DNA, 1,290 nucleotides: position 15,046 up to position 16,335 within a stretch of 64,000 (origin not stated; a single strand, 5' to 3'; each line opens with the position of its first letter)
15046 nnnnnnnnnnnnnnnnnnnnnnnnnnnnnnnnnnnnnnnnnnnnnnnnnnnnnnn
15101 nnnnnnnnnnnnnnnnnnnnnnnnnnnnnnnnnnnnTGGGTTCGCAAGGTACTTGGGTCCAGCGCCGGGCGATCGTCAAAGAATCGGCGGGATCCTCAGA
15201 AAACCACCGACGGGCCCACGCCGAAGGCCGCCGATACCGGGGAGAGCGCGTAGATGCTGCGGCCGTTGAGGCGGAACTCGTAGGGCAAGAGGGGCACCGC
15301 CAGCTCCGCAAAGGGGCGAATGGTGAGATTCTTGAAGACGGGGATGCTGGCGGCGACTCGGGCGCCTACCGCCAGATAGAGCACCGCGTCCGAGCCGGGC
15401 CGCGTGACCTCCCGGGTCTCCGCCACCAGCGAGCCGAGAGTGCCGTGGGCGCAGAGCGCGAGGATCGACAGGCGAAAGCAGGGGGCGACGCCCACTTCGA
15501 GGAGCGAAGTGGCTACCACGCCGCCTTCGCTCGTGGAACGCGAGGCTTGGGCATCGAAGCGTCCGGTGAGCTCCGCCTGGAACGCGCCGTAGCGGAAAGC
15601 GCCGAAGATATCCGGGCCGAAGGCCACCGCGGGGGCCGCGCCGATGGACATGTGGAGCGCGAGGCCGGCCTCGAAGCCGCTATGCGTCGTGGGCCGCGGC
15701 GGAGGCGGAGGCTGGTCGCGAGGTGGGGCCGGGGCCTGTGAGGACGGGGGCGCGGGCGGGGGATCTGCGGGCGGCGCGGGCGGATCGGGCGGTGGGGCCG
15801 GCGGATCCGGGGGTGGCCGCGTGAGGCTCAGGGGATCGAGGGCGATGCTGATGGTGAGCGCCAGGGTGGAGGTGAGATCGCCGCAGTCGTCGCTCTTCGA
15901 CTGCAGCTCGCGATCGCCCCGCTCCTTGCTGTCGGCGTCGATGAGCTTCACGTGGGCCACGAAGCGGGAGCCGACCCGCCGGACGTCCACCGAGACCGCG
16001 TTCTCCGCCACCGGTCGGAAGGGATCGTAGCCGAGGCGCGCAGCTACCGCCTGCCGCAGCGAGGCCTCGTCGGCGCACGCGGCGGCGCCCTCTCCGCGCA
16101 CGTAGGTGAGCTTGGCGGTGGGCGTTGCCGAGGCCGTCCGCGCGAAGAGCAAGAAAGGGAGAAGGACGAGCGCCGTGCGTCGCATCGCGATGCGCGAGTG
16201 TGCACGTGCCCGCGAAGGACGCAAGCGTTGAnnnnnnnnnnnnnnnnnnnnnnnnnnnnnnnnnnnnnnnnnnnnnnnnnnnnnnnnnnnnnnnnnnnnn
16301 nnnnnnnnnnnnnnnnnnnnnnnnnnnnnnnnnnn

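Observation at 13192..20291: Tandem duplication of a four-part module: secreted 2-Cys/beta-barrel protein, ECF sigma, anti-sigma, secreted output protein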

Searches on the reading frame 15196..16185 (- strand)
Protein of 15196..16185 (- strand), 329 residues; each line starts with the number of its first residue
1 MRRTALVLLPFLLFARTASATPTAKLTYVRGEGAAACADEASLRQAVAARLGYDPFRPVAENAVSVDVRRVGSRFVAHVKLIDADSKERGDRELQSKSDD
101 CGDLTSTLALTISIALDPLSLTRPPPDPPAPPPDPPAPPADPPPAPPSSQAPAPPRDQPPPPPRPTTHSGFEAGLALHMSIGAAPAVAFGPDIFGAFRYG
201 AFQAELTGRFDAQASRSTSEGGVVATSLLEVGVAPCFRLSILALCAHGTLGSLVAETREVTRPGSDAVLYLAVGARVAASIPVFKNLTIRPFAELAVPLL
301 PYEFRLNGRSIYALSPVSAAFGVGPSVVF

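Call 5: search_protein_families(library=pfam, proteins=[window:15196-16185:-], max_evalue=0.1)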
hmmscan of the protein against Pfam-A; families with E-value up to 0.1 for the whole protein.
window:15196-16185:- (329 aa): 0 families

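Call 8: search_protein_families(library=ncbifam, proteins=[window:15196-16185:-], max_evalue=0.1)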
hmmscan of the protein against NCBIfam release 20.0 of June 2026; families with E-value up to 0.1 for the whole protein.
window:15196-16185:- (329 aa): 0 families

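Call 9: find_homologous_proteins(query=window:15196-16185:-, max_evalue=0.001)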
Query window:15196-16185:- (329 aa): 106 proteins with E <= 0.001 among 8000 candidates.
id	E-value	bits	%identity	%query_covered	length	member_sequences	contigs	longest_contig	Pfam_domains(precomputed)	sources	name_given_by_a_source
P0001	6.3e-205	698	99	100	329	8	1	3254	-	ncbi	-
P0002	3.0e-185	633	90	100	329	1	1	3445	-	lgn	-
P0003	4.3e-174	596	84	100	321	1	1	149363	-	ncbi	-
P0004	2.0e-171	588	82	100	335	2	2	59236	-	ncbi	-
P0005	2.4e-96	341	52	96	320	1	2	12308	-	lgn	-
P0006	4.9e-75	271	47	97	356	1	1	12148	-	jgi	jgi:hypothetical protein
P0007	1.7e-74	269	48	98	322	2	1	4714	PF05887.17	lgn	-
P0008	2.4e-74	269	43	100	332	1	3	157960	-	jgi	jgi:hypothetical protein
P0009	4.9e-72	261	41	100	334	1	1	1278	-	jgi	jgi:hypothetical protein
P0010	2.0e-65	239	42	91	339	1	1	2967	-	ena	-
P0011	2.0e-60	223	40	97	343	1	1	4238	-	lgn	-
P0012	5.6e-59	218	39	95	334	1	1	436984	-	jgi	-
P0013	5.8e-56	208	38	93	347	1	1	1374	-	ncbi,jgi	jgi:hypothetical protein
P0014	1.2e-54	204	41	95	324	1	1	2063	-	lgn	-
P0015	5.8e-54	202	39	97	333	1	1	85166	-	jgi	-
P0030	8.4e-47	178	35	97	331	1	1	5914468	-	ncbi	ncbi:MAG: hypothetical protein QM820_22030 [Minicystis sp.]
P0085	7.3e-22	96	44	36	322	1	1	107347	-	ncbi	-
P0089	2.8e-19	88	28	90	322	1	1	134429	-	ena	-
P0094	2.9e-16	78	28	91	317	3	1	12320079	-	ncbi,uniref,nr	ncbi:hypothetical protein [Polyangium aurulentum]|uniref:hypothetical protein n=1 Tax=Polyangium aur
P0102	4.7e-11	61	32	33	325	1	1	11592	-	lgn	-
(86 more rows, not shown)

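Call 11: find_encoding_contigs(protein=P0030, flank=6000, max_places=3)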
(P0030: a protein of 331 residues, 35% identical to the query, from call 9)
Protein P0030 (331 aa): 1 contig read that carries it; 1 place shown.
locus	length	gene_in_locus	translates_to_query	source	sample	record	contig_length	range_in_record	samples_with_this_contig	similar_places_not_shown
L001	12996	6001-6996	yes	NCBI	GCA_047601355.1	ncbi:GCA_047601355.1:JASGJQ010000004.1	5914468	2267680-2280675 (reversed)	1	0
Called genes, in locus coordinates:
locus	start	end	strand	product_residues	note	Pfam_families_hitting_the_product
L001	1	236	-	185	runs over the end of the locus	-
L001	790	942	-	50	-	-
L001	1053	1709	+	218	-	-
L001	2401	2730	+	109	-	-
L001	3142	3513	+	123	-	-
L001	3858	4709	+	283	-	PF00106:adh_short, PF01370:Epimerase, PF08659:KR, PF23441:SDR (weak), PF13460:NAD_binding_10 (weak), PF13561:adh_short_C2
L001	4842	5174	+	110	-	PF13565:HTH_32 (faint), PF13384:HTH_23, PF13551:HTH_29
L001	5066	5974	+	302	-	PF13565:HTH_32 (faint), PF13358:DDE_3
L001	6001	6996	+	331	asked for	-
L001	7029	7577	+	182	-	PF04542:Sigma70_r2, PF08281:Sigma70_r4_2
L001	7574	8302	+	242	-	-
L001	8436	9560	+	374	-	-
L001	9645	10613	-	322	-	PF01259:SAICAR_synt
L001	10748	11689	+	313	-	PF00056:Ldh_1_N, PF02866:Ldh_1_C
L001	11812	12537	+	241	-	-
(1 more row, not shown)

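Call 12: find_encoding_contigs(protein=P0094, flank=6000, max_places=3)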
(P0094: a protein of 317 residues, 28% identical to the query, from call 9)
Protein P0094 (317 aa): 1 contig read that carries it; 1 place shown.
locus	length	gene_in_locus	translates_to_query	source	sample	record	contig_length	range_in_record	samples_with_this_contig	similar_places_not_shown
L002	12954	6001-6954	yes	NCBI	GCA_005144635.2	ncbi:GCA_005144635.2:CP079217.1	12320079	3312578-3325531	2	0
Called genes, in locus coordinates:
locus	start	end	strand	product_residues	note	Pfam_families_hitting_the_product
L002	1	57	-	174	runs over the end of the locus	-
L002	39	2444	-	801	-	PF00476:DNA_pol_A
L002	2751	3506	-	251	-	-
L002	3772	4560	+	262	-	-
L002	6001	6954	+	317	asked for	-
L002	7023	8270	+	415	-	PF08281:Sigma70_r4_2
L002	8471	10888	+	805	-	PF09937:DUF2169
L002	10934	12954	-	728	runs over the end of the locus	-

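Call 17: find_related_loci(query=A4, collection=genome_contigs, flank=6000)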
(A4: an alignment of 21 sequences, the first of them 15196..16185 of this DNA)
Query A4 (329 aa) in genome_contigs; peptide patterns used: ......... (x = any residue, [..] = any of these).
76 stretches matched a pattern; 35 encode a relative of the query (tblastn E <= 1e-3); 35 distinct loci.
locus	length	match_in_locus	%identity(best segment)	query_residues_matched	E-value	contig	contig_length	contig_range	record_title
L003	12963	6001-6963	84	1-329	6e-160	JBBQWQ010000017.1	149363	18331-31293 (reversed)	MAG: Polyangiales bacterium isolate Co_metawrap_2065 Cmw_2065_k141_12164330_length_149363_cov_17.9096, whole genome shot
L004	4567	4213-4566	98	1-118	5e-69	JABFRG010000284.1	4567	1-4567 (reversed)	MAG: Polyangiaceae bacterium isolate P-RSF-IL-17 seq_7761, whole genome shotgun sequence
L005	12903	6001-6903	39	8-312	8e-52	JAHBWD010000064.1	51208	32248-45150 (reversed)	MAG: Labilithrix sp. isolate ACE_MYX8 MYX8_64, whole genome shotgun sequence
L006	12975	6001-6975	40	2-323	5e-46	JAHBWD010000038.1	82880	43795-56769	MAG: Labilithrix sp. isolate ACE_MYX8 MYX8_38, whole genome shotgun sequence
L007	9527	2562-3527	35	15-324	3e-44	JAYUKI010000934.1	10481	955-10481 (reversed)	MAG: Myxococcales bacterium isolate GFS_9240 GFS_9240_933, whole genome shotgun sequence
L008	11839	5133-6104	36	7-329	6e-44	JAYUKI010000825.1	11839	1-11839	MAG: Myxococcales bacterium isolate GFS_9240 GFS_9240_824, whole genome shotgun sequence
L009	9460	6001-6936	39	4-314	1e-43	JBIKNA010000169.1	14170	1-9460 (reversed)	MAG: Polyangiaceae bacterium isolate ME2014-09-17_3300042434_group5_bin80 Rohwer_bin1490_scaffold_1998_c1, whole genome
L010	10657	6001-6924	36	22-324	1e-43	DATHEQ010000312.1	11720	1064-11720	MAG TPA_asm: Polyangiaceae bacterium isolate SMAG_U12425 k141_907321, whole genome shotgun sequence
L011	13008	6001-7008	34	15-329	2e-39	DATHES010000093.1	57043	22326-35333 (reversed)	MAG TPA_asm: Polyangiaceae bacterium isolate SMAG_U12427 k141_539817, whole genome shotgun sequence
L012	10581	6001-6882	34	28-324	2e-39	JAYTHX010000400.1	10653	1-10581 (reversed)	MAG: Polyangiaceae bacterium isolate GFS_2591 GFS_2591_399, whole genome shotgun sequence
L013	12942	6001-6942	35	5-324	4e-39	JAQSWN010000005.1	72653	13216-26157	MAG: Polyangiaceae bacterium isolate C_No_T20_C_bin.74 scaffold_236, whole genome shotgun sequence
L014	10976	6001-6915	34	25-323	3e-38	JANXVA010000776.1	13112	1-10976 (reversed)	MAG: Myxococcales bacterium isolate 340R_metabat_70 340R_k141_857308, whole genome shotgun sequence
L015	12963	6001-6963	35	11-326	6e-38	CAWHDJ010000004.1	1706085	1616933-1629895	MAG: uncultured delta proteobacterium isolate MFD09495.bin.2.10 genome assembly, contig: contig_140, whole genome shotgu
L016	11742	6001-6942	35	24-329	4e-38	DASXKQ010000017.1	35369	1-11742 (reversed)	MAG TPA_asm: Polyangiaceae bacterium isolate SMAG_U5280 k141_4264834, whole genome shotgun sequence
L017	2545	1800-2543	38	28-278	4e-36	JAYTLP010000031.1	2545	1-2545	MAG: Myxococcales bacterium isolate GFS_3369 GFS_3369_30, whole genome shotgun sequence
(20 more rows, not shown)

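Call 24: predict_structure(alignment_id=A3)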
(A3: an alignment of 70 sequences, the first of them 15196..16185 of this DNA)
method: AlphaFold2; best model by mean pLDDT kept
length: 329 residues; sequences in the alignment: 70
mean_pLDDT: 90.5   pTM: 0.59
mean pLDDT of the five models: 90.5, 90.1, 89.6, 89.3, 89.0
residues with pLDDT >= 90: 256; 70-90: 32; 50-70: 36; < 50: 5
segments of 3 or more residues with pLDDT < 50: 16-18
pLDDT, mean of each block of 10 residues (from residue 1): 58 55 94 97 97 95 98 98 95 96 96 93 84 79 54 71 76 98 98 97 98 96 97 97 98 97 96 98 96 98 95 98 97
secondary structure, 60 per line:
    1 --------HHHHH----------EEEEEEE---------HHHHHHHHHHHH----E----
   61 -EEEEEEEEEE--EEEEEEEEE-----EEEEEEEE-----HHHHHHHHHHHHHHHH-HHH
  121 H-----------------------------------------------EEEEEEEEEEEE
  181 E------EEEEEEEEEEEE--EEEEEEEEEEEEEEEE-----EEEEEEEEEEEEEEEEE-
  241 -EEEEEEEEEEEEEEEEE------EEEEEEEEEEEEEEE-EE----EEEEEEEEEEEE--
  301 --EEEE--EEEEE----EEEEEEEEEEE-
elements in order: H9-13 E24-30 H40-51 E62-71 E74-82 E88-95 H101-116 H118-121 E169-181 E188-199 E202-217 E223-239 E242-258 E265-279 E287-298 E303-306 E309-313 E318-328

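Call 27: fold_search(model_id=the predicted structure, library=pdb)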
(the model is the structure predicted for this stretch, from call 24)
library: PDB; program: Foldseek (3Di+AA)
matches with E <= 10: 974; with E <= 0.001: 25
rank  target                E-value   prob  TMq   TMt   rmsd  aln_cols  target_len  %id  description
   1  1qj9                  4.8e-07  1.00  0.34  0.67   5.2       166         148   13  CRYSTAL STRUCTURE OF THE OUTER MEMBRANE PROTEIN OMPX FROM ESCHERICHIA COLI (released 1999-10-06)
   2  9a2m_MODEL_1_A        9.5e-07  1.00  0.37  0.35   4.2       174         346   11  Model of E. coli OmpA by in-cell photo-crosslinking MS and deep learning (released 2023-02-24)
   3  3qrc_A                1.4e-06  1.00  0.33  0.63   5.6       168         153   14  The crystal structure of Ail, the attachment invasion locus protein of Yersinia pestis, in complex with the heparin an (released 2011-11-23)
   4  3qrc_B                2.2e-06  1.00  0.33  0.63   5.8       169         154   14  The crystal structure of Ail, the attachment invasion locus protein of Yersinia pestis, in complex with the heparin an (released 2011-11-23)
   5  9fzc_A                3.3e-06  1.00  0.36  0.61   5.1       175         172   12  Structure of OmpA-short in complex with nanobody Nb01 (released 2024-07-17)
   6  3qra                  3.9e-06  1.00  0.34  0.66   5.7       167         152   14  The crystal structure of Ail, the attachment invasion locus protein of Yersinia pestis (released 2011-11-23)
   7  1p4t                  5.1e-06  1.00  0.32  0.59   5.6       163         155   12  Crystal structure of Neisserial surface protein A (NspA) (released 2003-07-22)
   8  1bxw                  6.2e-06  1.00  0.35  0.60   4.9       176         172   11  OUTER MEMBRANE PROTEIN A (OMPA) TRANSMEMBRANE DOMAIN (released 1998-10-14)
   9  2n2l_MODEL_1_A        2.3e-05  1.00  0.31  0.60   6.5       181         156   12  NMR structure of yersinia pestis ail (attachment invasion locus) in decylphosphocholine micelles calculated wi (released 2015-07-22)
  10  9nh2_A                2.8e-05  1.00  0.34  0.48   6.4       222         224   11  In situ cryo-EM structure of porin III of the Legionella Dot/Icm T4SS machine (released 2025-09-17)
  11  1qjp                  5.6e-05  1.00  0.29  0.59   5.5       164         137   10  HIGH RESOLUTION STRUCTURE OF THE OUTER MEMBRANE PROTEIN A (OMPA) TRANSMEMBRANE DOMAIN (released 2000-06-30)
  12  1k24                  5.9e-05  1.00  0.27  0.33   7.8       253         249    8  Crystal Structure of the OpcA Outer Membrane Adhesin/Invasin from Neisseria meningitidis (released 2002-03-27)
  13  9nh1_B                6.6e-05  1.00  0.26  0.30  15.8       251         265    9  In situ cryo-EM structure of porin I of the Legionella Dot/Icm T4SS machine (released 2025-09-17)
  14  4rlc                  1.1e-04  1.00  0.30  0.63   5.1       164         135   12  Crystal structure of the N-terminal beta-barrel domain of Pseudomonas aeruginosa OprF (released 2015-04-22)
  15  1i78_A                1.6e-04  1.00  0.25  0.27  10.1       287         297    8  CRYSTAL STRUCTURE OF OUTER MEMBRANE PROTEASE OMPT FROM ESCHERICHIA COLI (released 2001-10-03)
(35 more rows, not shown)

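Call 68: search_protein_representatives(alignment_id=A3)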
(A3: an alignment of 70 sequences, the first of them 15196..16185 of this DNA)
Query: 70 sequences, 331 profile positions. Proteins with E-value up to 0.001 (for the whole library): 22857; up to 1e-10: 17201; up to 1e-30: 4144. The best 150 are listed.
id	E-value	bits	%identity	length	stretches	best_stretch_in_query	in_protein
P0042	1.2e-113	396.5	-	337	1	3-330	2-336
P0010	6.2e-112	390.8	-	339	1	1-330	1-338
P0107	3.4e-108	378.5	-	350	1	3-329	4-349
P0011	1.4e-107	376.5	-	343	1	3-329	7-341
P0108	1.4e-106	373.2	-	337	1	2-330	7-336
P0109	8.9e-105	367.3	-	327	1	4-330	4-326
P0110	2.7e-104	365.7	-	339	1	2-330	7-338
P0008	6.0e-104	364.6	-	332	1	6-330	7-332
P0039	3.1e-102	358.9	-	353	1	4-330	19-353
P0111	1.5e-101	356.7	-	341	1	3-330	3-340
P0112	2.7e-101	355.9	-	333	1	1-330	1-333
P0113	1.9e-100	353.0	-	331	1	3-330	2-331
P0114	4.8e-100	351.7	-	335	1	3-330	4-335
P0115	2.2e-99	349.5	-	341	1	2-330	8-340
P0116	3.6e-99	348.8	-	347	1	1-330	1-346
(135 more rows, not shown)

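Call 74: find_encoding_contigs(protein=P0089, flank=5000, max_places=2)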
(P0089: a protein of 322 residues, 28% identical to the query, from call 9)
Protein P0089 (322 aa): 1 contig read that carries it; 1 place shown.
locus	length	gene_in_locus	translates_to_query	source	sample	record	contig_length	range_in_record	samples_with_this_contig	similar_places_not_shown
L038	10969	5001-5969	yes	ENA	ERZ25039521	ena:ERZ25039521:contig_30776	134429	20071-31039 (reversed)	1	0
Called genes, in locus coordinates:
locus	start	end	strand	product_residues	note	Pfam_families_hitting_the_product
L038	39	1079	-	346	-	-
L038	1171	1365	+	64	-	-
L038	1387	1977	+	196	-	-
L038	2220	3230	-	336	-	-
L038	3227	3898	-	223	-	-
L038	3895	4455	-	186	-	PF04542:Sigma70_r2, PF08281:Sigma70_r4_2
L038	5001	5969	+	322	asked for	-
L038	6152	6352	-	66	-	-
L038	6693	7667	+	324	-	-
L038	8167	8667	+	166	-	-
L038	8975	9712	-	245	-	PF09206:ArabFuran-catal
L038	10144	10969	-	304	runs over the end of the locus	-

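Call 75: find_encoding_contigs(protein=P0085, flank=5000, max_places=2)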
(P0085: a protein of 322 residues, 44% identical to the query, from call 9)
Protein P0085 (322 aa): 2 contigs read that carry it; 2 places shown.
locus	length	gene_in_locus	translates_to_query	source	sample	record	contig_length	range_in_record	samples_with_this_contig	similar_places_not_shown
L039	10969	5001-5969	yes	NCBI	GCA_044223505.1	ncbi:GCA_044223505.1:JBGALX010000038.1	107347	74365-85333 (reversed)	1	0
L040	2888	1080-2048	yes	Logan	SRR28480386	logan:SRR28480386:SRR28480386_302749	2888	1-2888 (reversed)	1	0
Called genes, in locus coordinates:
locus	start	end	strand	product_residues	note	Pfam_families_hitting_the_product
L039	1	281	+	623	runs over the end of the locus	PF01145:Band_7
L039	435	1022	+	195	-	PF07853:DUF1648, PF13630:SdpI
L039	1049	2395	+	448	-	PF03109:ABC1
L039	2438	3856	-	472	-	PF01483:P_proprotein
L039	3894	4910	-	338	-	PF01400:Astacin (faint)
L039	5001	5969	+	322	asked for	-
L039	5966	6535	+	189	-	PF04542:Sigma70_r2, PF08281:Sigma70_r4_2, PF13384:HTH_23 (weak)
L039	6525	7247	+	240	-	-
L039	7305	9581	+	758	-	-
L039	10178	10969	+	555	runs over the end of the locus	-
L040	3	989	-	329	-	?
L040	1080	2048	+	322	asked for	-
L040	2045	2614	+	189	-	PF04542:Sigma70_r2, PF08281:Sigma70_r4_2, PF13384:HTH_23 (weak)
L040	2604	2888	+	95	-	?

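Call 76: find_encoding_contigs(protein=P0102, flank=5000, max_places=2)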
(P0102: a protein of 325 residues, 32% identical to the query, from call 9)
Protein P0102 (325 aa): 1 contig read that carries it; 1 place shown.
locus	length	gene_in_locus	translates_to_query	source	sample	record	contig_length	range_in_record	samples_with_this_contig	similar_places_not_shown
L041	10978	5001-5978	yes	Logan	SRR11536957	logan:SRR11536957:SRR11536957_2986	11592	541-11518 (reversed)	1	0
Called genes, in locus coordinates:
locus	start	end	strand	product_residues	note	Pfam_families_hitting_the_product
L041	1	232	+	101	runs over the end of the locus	?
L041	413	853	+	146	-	PF03795:YCII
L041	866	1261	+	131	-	PF03795:YCII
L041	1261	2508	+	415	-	PF04542:Sigma70_r2, PF08281:Sigma70_r4_2, PF20239:DUF6596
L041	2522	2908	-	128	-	PF02675:AdoMet_dc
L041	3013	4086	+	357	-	PF13302:Acetyltransf_3, PF00583:Acetyltransf_1, PF13523:Acetyltransf_8 (weak)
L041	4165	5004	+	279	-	-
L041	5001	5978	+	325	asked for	-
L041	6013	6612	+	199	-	PF04542:Sigma70_r2, PF08281:Sigma70_r4_2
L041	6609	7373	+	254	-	-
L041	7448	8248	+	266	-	-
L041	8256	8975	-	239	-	PF07638:Sigma70_ECF (weak), PF04542:Sigma70_r2, PF08281:Sigma70_r4_2, PF04545:Sigma70_r4, PF13490:zf-HC2 (weak)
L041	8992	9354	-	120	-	PF00085:Thioredoxin, PF14595:Thioredoxin_9 (faint), PF13098:Thioredoxin_2, PF13905:Thioredoxin_8 (faint)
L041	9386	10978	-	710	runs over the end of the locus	?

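Call 86: find_related_loci(query=A4, collection=metagenome_contigs, flank=5000)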
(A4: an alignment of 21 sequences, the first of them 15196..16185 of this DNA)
Query A4 (329 aa) in metagenome_contigs; peptide patterns used: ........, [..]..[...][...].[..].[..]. (x = any residue, [..] = any of these).
530 stretches matched a pattern; 349 encode a relative of the query (tblastn E <= 1e-3); the best 80 are kept; 80 distinct loci.
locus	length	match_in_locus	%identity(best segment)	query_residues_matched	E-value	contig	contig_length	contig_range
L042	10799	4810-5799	97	1-329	0e+0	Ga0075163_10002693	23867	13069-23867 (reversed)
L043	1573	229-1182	39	18-329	2e-58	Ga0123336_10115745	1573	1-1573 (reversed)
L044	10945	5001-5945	38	14-324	3e-55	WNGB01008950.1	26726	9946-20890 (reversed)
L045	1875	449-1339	38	22-313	2e-49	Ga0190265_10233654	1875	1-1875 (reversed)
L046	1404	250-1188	38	5-319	3e-49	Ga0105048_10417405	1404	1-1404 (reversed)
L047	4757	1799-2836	34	9-324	2e-47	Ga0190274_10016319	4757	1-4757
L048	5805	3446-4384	40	8-321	2e-47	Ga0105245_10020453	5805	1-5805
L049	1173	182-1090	37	18-324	3e-49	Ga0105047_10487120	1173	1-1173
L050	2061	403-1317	37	18-323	1e-45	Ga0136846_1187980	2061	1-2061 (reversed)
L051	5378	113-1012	36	22-322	3e-45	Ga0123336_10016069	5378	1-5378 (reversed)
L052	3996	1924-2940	36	16-329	5e-45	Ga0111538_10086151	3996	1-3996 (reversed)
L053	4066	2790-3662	34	18-309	2e-45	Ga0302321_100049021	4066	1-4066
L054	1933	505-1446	34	3-323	8e-46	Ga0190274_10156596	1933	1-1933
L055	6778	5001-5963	35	16-323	2e-44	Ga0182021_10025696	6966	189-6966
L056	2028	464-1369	34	20-323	1e-44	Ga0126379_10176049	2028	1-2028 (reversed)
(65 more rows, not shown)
